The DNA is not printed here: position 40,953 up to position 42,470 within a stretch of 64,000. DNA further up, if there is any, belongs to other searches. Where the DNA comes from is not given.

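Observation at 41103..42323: Motor-less HEPN-like + restriction-nuclease protein with no methylase: candidate stand-alone defence effector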

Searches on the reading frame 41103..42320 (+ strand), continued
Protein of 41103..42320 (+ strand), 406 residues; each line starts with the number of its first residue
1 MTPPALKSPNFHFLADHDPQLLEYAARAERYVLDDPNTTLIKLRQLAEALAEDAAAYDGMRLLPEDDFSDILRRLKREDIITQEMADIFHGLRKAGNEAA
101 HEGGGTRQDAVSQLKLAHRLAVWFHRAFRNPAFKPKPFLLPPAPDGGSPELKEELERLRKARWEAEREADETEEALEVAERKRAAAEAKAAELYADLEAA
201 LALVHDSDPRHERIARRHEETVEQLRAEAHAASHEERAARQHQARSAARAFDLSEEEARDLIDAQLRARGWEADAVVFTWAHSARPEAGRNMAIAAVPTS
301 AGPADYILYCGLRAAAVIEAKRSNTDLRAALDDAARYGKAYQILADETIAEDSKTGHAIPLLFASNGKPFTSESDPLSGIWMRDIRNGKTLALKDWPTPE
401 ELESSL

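Call 48: search_solved_structures(query=A1, max_evalue=0.01, show_alignments=2)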
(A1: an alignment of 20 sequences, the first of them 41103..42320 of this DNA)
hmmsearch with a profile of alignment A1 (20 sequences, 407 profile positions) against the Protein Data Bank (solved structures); distinct sequences matched with E-value up to 0.01: 0.

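Call 50: search_dna_similar(query=window:41103-42320:+, collection=plasmids, mode=protein, max_rows=15)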
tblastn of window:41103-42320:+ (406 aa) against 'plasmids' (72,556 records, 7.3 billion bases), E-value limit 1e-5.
Records with a match: 56; places in all: 56; records where one place covers at least 80% of the query: 0.
Best place of each record, by identity: <60% 56.
By first word of the organism name: Enterococcus 11; Zymomonas 9; Nostoc 4; Acinetobacter 4; Bradyrhizobium 2; Deinococcus 2; Escherichia 2; Vibrio 2; Ligilactobacillus 2; Aulosira 1; and 17 more.
By predicted mobility (MOB-suite, as given by PLSDB): non-mobilizable 41; mobilizable 10; conjugative 5.
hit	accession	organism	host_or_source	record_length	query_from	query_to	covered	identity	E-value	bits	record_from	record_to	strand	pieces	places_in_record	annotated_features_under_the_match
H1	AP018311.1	Aulosira laxa NIES-50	-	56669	2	406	69%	46.1%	2e-27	225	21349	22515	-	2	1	type III restriction enzyme res subunit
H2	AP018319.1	Nostoc sp. HK-01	-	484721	2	406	69%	46.3%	5e-28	227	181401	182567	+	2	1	type III restriction enzyme res subunit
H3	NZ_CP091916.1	Nostoc sp. UHCC 0870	cell culture,Brackish water, ...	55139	2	406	69%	44.8%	2e-27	222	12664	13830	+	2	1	hsdR: type I restriction-modification system endonuclease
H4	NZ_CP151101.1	Nostoc sp. UHCC 0302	isolated culture,lake sediment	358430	2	406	69%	44.7%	7e-27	219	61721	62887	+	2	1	hsdR: type I restriction-modification system endonuclease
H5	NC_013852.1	Allochromatium vinosum DSM 180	-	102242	6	406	69%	45.0%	2e-28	228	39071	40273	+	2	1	hsdR: type I restriction-modification system endonuclease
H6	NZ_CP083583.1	Kovacikia minuta CCNUW1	cell culture,fresh water lake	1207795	8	406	68%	45.7%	1e-28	230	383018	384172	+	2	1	record has no annotation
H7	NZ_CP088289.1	Bradyrhizobium septentrionale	Glycine max cv. AC Glengarry,Cell ...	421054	3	406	69%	43.9%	5e-28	214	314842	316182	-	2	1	hsdR: type I restriction-modification system endonuclease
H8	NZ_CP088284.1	Bradyrhizobium septentrionale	Glycine max cv. AC Glengarry,Cell ...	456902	3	406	69%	43.9%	5e-28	214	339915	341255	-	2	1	hsdR: type I restriction-modification system endonuclease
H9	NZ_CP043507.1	Acetobacter vaccinii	cell culture,blue berry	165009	6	406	69%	43.4%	1e-23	210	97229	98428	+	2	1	hsdR: type I restriction-modification system endonuclease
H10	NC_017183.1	Zymomonas mobilis subsp. mobilis ATCC 10988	fermenting agave juice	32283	10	406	68%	44.0%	1e-24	212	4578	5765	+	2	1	hsdR: type I restriction-modification system endonuclease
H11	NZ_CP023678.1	Zymomonas mobilis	-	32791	10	406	68%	43.0%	2e-24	206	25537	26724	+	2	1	hsdR: type I restriction-modification system endonuclease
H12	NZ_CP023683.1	Zymomonas mobilis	-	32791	10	406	68%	43.0%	2e-24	206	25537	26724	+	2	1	hsdR: type I restriction-modification system endonuclease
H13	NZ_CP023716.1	Zymomonas mobilis subsp. mobilis ZM4 = ATCC 31821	-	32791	10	406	68%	43.0%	2e-24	206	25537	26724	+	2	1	hsdR: type I restriction-modification system endonuclease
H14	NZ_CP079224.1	Zymomonas mobilis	cell culture,Palm wine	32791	10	406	68%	43.0%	2e-24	206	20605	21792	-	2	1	none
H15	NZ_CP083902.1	Zymomonas mobilis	cell culture,Palm wine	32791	10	406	68%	43.0%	2e-24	206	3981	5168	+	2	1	hsdR: type I restriction-modification system endonuclease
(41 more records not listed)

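Call 51: search_dna_similar(query=window:41103-42320:+, collection=phages, mode=protein, max_rows=15)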
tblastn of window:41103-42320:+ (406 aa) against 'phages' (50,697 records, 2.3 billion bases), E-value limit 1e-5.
Records with a match: 2; places in all: 2; records where one place covers at least 80% of the query: 0.
Best place of each record, by identity: <60% 2.
By first word of the organism name: Salmonella 1; Bacteriophage 1.
By host as written in the record: Homo sapiens 1; - 1.
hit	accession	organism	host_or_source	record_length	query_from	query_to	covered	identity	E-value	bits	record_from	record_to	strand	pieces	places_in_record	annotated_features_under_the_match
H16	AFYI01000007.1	Salmonella enterica subsp. enterica serovar Infantis str. ...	Homo sapiens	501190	6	406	68%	37.8%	7e-24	174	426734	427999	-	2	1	DEAD/DEAH box helicase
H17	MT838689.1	Bacteriophage sp.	human fecal samples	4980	5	406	78%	32.2%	3e-15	143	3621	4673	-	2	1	record has no annotation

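Call 60: find_homologous_proteins(query=P0088, max_evalue=1e-30)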
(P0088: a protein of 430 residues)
Query P0088 (430 aa): 155 proteins with E <= 1e-30 among 8000 candidates; the best 120 are listed.
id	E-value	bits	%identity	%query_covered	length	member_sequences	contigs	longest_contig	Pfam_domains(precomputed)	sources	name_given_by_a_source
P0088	1.5e-280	949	100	100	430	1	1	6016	PF13643.12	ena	-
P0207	1.6e-88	316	42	97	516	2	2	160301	PF18766.8,PF04851.22,PF13643.12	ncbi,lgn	-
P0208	1.7e-86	309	40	98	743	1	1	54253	PF00270.36,PF18766.8,PF04851.22,PF13643.12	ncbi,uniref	ncbi:MAG: type I restriction-modification system endonuclease, partial [Pseudomonas sp.]|uniref:type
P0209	3.6e-86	308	43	98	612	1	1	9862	PF00270.36,PF04313.21,PF18766.8,PF04851.22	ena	-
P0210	1.6e-84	303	40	98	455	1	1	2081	PF04313.21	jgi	-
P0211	1.3e-83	300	41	97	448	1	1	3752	-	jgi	-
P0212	1.7e-83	299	41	96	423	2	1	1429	PF04313.21,PF13643.12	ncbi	ncbi:unnamed protein product, partial [Ectocarpus sp. 12 AP-2014]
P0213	3.4e-83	298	43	96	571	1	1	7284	PF00270.36,PF04313.21,PF18766.8,PF04851.22,PF13643.12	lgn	-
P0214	2.2e-82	296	40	99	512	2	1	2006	PF00270.36,PF04313.21,PF04851.22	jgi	jgi:type I restriction enzyme R subunit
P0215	2.8e-82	295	41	96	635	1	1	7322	PF04313.21,PF04851.22,PF13643.12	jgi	jgi:type I restriction enzyme R subunit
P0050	1.6e-81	293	39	96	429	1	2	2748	PF04313.21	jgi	jgi:type I restriction enzyme R subunit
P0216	4.6e-81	291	41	99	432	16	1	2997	PF04313.21,PF13643.12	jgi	jgi:type I restriction enzyme R subunit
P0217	9.3e-81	290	40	98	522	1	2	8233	PF04851.22,PF13643.12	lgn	-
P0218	1.6e-80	290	41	97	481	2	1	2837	PF04313.21,PF04851.22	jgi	jgi:type I restriction enzyme, R subunit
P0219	9.5e-80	287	39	98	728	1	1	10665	PF00270.36,PF18766.8,PF04851.22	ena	-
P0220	1.0e-79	287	41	97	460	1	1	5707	PF04313.21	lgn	-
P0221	2.1e-79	286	41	98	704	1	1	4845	PF00270.36,PF04313.21,PF18766.8,PF04851.22,PF13643.12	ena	-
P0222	2.1e-79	286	42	99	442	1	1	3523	PF04313.21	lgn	-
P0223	2.1e-79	286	42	98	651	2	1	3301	PF00270.36,PF04313.21,PF18766.8,PF04851.22,PF13643.12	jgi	jgi:type I restriction enzyme, R subunit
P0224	2.3e-79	286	41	98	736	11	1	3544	PF00270.36,PF04313.21,PF18766.8,PF04851.22,PF13643.12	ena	-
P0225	2.5e-79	286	42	98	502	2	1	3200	PF04313.21,PF04851.22,PF13643.12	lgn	-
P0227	2.7e-79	286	42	99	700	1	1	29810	PF04851.22,PF13643.12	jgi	-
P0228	5.5e-79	285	39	99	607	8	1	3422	PF00270.36,PF04313.21,PF18766.8,PF04851.22,PF13643.12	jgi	jgi:type I restriction enzyme, R subunit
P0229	8.3e-79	284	42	97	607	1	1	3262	PF00270.36,PF04313.21,PF18766.8,PF04851.22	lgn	-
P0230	1.4e-78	283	41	97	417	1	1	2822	PF04313.21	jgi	-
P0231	1.4e-78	283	39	98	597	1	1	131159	PF04313.21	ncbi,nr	ncbi:MAG: hypothetical protein KF788_06295 [Piscinibacter sp.]|nr:hypothetical protein [Piscinibacte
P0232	1.5e-78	283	40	99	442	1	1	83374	PF04313.21,PF13643.12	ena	-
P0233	1.6e-78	283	41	97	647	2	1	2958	PF00270.36,PF18766.8,PF04851.22,PF13643.12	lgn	-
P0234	3.2e-78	282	42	99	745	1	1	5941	PF04313.21,PF01420.26,PF04851.22,PF13643.12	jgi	jgi:Type I restriction modification DNA specificity domain/Type III restriction enzyme, res subunit/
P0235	8.8e-78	281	39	97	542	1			PF04313.21,PF18766.8,PF04851.22,PF13643.12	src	-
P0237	1.0e-77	280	43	98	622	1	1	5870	PF00270.36,PF04313.21,PF13245.13,PF18766.8,PF04851.22,PF13643.12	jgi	jgi:type I restriction enzyme R subunit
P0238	1.0e-77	280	39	97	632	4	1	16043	PF00270.36,PF04313.21,PF18766.8,PF04851.22,PF13643.12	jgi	jgi:type I restriction enzyme R subunit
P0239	1.1e-77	280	41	98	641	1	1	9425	PF00270.36,PF04313.21,PF18766.8,PF04851.22,PF13643.12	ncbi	-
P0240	1.2e-77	280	42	97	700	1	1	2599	PF00270.36,PF04313.21,PF18766.8,PF04851.22,PF13643.12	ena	-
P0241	1.6e-77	280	39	98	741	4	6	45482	PF00270.36,PF04313.21,PF18766.8,PF04851.22,PF13643.12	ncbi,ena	-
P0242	3.2e-77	279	41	98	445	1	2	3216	PF04313.21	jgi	jgi:type I restriction enzyme, R subunit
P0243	3.4e-77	279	40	99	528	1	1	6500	PF04313.21,PF04851.22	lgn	-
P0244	4.9e-77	278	39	97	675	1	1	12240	PF00270.36,PF04313.21,PF18766.8,PF04851.22,PF13643.12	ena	-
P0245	5.9e-77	278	40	98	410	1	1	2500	PF04313.21,PF13643.12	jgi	jgi:type I restriction enzyme R subunit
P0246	7.9e-77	278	38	99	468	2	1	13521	PF04313.21,PF04851.22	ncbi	-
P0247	8.3e-77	277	40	99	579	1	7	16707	PF04313.21,PF18766.8,PF04851.22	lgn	-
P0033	1.6e-76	276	39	100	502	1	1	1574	PF04313.21,PF04851.22,PF13643.12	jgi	jgi:type I restriction enzyme R subunit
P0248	2.4e-76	276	41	98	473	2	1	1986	PF04313.21,PF04851.22,PF13643.12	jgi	-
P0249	2.7e-76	276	39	99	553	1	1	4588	PF00270.36,PF04313.21,PF18766.8,PF04851.22,PF13643.12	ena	-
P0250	2.9e-76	276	41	97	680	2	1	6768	PF00270.36,PF04313.21,PF18766.8,PF04851.22,PF13643.12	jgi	jgi:type I restriction enzyme, R subunit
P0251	3.1e-76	276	42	99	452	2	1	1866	PF13643.12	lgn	-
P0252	5.2e-76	275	39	97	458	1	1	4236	PF04313.21,PF13643.12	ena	-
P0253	7.4e-76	274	41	98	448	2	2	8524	PF04313.21,PF13643.12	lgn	-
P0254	8.7e-76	274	40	97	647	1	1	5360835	PF00270.36,PF04313.21,PF18766.8,PF04851.22,PF13643.12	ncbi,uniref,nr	ncbi:type I restriction-modification system endonuclease [Methylomonas albis]|uniref:type I restrict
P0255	1.0e-75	274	39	97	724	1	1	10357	PF00270.36,PF04313.21,PF18766.8,PF04851.22,PF13643.12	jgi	jgi:type I restriction enzyme, R subunit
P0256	1.4e-75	273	40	97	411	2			PF04313.21,PF13643.12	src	-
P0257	3.0e-75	272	38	96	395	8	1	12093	PF04313.21,PF13643.12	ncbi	ncbi:MAG: hypothetical protein RL032_1343, partial [Pseudomonadota bacterium]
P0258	3.2e-75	272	39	97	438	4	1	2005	PF04313.21,PF13643.12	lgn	-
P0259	5.4e-75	271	40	99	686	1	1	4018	PF04313.21,PF07969.18,PF01979.27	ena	-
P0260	7.8e-75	271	38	97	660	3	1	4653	PF00270.36,PF18766.8,PF04851.22,PF13643.12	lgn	-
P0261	8.2e-75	271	41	96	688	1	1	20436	PF00270.36,PF04313.21,PF18766.8,PF04851.22,PF13643.12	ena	-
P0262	9.1e-75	271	40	100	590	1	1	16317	PF00270.36,PF04313.21,PF18766.8,PF04851.22,PF13643.12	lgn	-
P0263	9.3e-75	271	40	97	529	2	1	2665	PF04313.21,PF04851.22,PF13643.12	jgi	jgi:type I restriction enzyme R subunit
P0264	1.1e-74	270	40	98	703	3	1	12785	PF00270.36,PF04313.21,PF18766.8,PF04851.22,PF13643.12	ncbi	-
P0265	1.3e-74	270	41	98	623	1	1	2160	PF00270.36,PF04313.21,PF18766.8,PF04851.22,PF13643.12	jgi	jgi:type I restriction enzyme R subunit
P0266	1.5e-74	270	38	98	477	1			PF04313.21,PF04851.22,PF13643.12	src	-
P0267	2.1e-74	270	41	93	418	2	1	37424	PF04313.21,PF13643.12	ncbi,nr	ncbi:MAG: type I restriction endonuclease [Nitrosomonas sp.]|nr:type I restriction endonuclease [Nit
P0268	4.4e-74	268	38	97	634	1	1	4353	PF00270.36,PF04313.21,PF18766.8,PF04851.22,PF13643.12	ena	-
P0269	6.4e-74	268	39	97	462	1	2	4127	PF04313.21,PF04851.22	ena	-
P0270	7.3e-74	268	40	93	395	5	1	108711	PF04313.21,PF13643.12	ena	-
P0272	9.5e-74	267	37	99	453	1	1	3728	PF04313.21,PF13643.12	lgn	-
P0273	1.4e-73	267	39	98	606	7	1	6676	PF00270.36,PF04313.21,PF18766.8,PF04851.22,PF13643.12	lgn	-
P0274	1.5e-73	267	43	90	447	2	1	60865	PF04313.21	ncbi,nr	ncbi:MAG: hypothetical protein K9N23_01425 [Akkermansiaceae bacterium]|nr:hypothetical protein [Akke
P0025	4.2e-73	265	37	98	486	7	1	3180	PF04313.21,PF04851.22,PF13643.12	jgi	jgi:type I restriction enzyme, R subunit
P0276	5.2e-73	265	41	96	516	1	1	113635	PF04851.22,PF13643.12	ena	-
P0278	8.3e-73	264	38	97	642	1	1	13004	PF00270.36,PF04313.21,PF18766.8,PF04851.22,PF13643.12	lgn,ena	-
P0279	1.4e-72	264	38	95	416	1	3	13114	PF04313.21,PF13643.12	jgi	-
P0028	1.9e-72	263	38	97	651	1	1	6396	PF00270.36,PF04313.21,PF18766.8,PF04851.22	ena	-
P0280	2.6e-72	263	38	97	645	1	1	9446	PF00270.36,PF04313.21,PF18766.8,PF04851.22,PF13643.12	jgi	jgi:type I restriction enzyme R subunit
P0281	2.9e-72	262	40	99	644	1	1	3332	PF00270.36,PF04313.21,PF18766.8,PF04851.22,PF13643.12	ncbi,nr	ncbi:MAG: type I restriction-modification system endonuclease, partial [Candidatus Competibacter sp.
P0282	4.7e-72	262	40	96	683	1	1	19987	PF00270.36,PF04313.21,PF18766.8,PF04851.22,PF13643.12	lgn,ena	-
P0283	4.7e-72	262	40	93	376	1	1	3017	PF04313.21,PF13643.12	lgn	-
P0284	1.1e-71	261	39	93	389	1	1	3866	PF04313.21,PF13643.12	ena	-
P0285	1.3e-71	260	39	93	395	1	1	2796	PF04313.21,PF13643.12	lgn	-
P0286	1.6e-71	260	37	99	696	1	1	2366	PF00270.36,PF18766.8,PF04851.22,PF13643.12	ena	-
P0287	3.3e-71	259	37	98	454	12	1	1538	PF04313.21,PF13643.12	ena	-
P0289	1.5e-70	257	39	93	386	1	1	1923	PF04313.21,PF13643.12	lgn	-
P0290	2.6e-70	256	38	97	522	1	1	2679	PF00270.36,PF04313.21,PF18766.8,PF04851.22,PF13643.12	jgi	jgi:type I restriction enzyme R subunit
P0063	2.9e-70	256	42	87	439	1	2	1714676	PF04313.21,PF13643.12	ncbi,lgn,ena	-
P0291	5.2e-70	255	38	96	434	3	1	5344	PF04313.21,PF13643.12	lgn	-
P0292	9.5e-70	254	37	97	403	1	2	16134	PF04313.21,PF13643.12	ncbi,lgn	-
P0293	1.2e-69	254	38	96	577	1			PF00270.36,PF04313.21,PF18766.8,PF04851.22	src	-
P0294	1.7e-69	253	42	90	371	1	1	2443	PF04313.21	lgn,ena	-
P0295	2.4e-69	253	40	93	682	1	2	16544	PF00270.36,PF04313.21,PF18766.8,PF04851.22,PF13643.12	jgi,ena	jgi:type I restriction enzyme R subunit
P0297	3.6e-69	252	39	93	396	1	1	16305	PF13643.12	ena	-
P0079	5.4e-69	252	40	93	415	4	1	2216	PF04313.21,PF13643.12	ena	-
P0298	1.8e-68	250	39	89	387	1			PF04313.21,PF13643.12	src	-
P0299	1.8e-68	250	40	93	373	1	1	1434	PF04313.21,PF13643.12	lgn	-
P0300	2.8e-68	249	41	80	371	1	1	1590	PF13643.12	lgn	-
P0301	2.8e-68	249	40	87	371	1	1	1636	PF04313.21,PF13643.12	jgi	jgi:type I restriction enzyme, R subunit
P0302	3.0e-68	249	37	97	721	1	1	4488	PF00270.36,PF18766.8,PF04851.22,PF13643.12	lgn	-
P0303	5.5e-68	248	37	98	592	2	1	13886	PF00270.36,PF04313.21,PF18766.8,PF04851.22,PF13643.12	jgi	-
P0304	5.8e-68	248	39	88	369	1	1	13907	PF04313.21,PF13643.12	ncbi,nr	ncbi:MAG TPA: type I restriction-modification system endonuclease, partial [Syntrophorhabdus aromati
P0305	9.2e-68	248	38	98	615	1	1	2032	PF00270.36,PF04313.21,PF18766.8,PF04851.22,PF13643.12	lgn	-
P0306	1.1e-67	247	36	97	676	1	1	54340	PF00270.36,PF18766.8,PF04851.22,PF13643.12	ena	-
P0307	2.0e-67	247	40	90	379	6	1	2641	PF04313.21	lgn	-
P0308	2.4e-67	246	40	90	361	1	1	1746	PF04313.21,PF13643.12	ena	-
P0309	6.8e-67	245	38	99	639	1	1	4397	PF00270.36,PF04313.21,PF18766.8,PF04851.22,PF13643.12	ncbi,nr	ncbi:MAG TPA: type I restriction-modification system endonuclease [Anaerolineales bacterium]|nr:type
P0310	9.0e-67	244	39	89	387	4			PF04313.21,PF13643.12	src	-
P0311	1.0e-66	244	39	92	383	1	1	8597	PF04313.21,PF13643.12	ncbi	-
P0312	4.7e-66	242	40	78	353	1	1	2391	PF04313.21,PF13643.12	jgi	jgi:type I restriction enzyme R subunit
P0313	5.2e-66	242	41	82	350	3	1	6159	PF04313.21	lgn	-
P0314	1.0e-65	241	38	93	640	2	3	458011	PF00270.36,PF04313.21,PF18766.8,PF04851.22,PF13643.12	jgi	-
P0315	3.6e-65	239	44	79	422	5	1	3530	PF04313.21,PF13643.12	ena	-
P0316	3.9e-65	239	39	88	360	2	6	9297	PF04313.21,PF13643.12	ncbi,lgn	-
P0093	2.1e-64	237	40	92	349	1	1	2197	PF04313.21,PF13643.12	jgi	jgi:type I restriction enzyme, R subunit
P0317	2.0e-62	230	41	79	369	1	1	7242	PF04313.21,PF13643.12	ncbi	-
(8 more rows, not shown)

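Call 61: find_encoding_contigs(protein=P0088, flank=6000, max_places=2)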
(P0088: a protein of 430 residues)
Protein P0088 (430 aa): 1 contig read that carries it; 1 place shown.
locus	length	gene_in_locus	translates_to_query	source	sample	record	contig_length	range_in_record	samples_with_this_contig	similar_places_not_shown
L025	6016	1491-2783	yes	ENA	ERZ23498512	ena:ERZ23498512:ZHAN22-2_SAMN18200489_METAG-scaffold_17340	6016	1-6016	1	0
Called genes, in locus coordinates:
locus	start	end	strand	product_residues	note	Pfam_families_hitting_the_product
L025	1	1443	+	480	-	?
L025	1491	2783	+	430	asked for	PF13643:DUF4145 (weak)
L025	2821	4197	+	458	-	-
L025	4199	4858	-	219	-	-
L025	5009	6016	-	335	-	PF02321:OEP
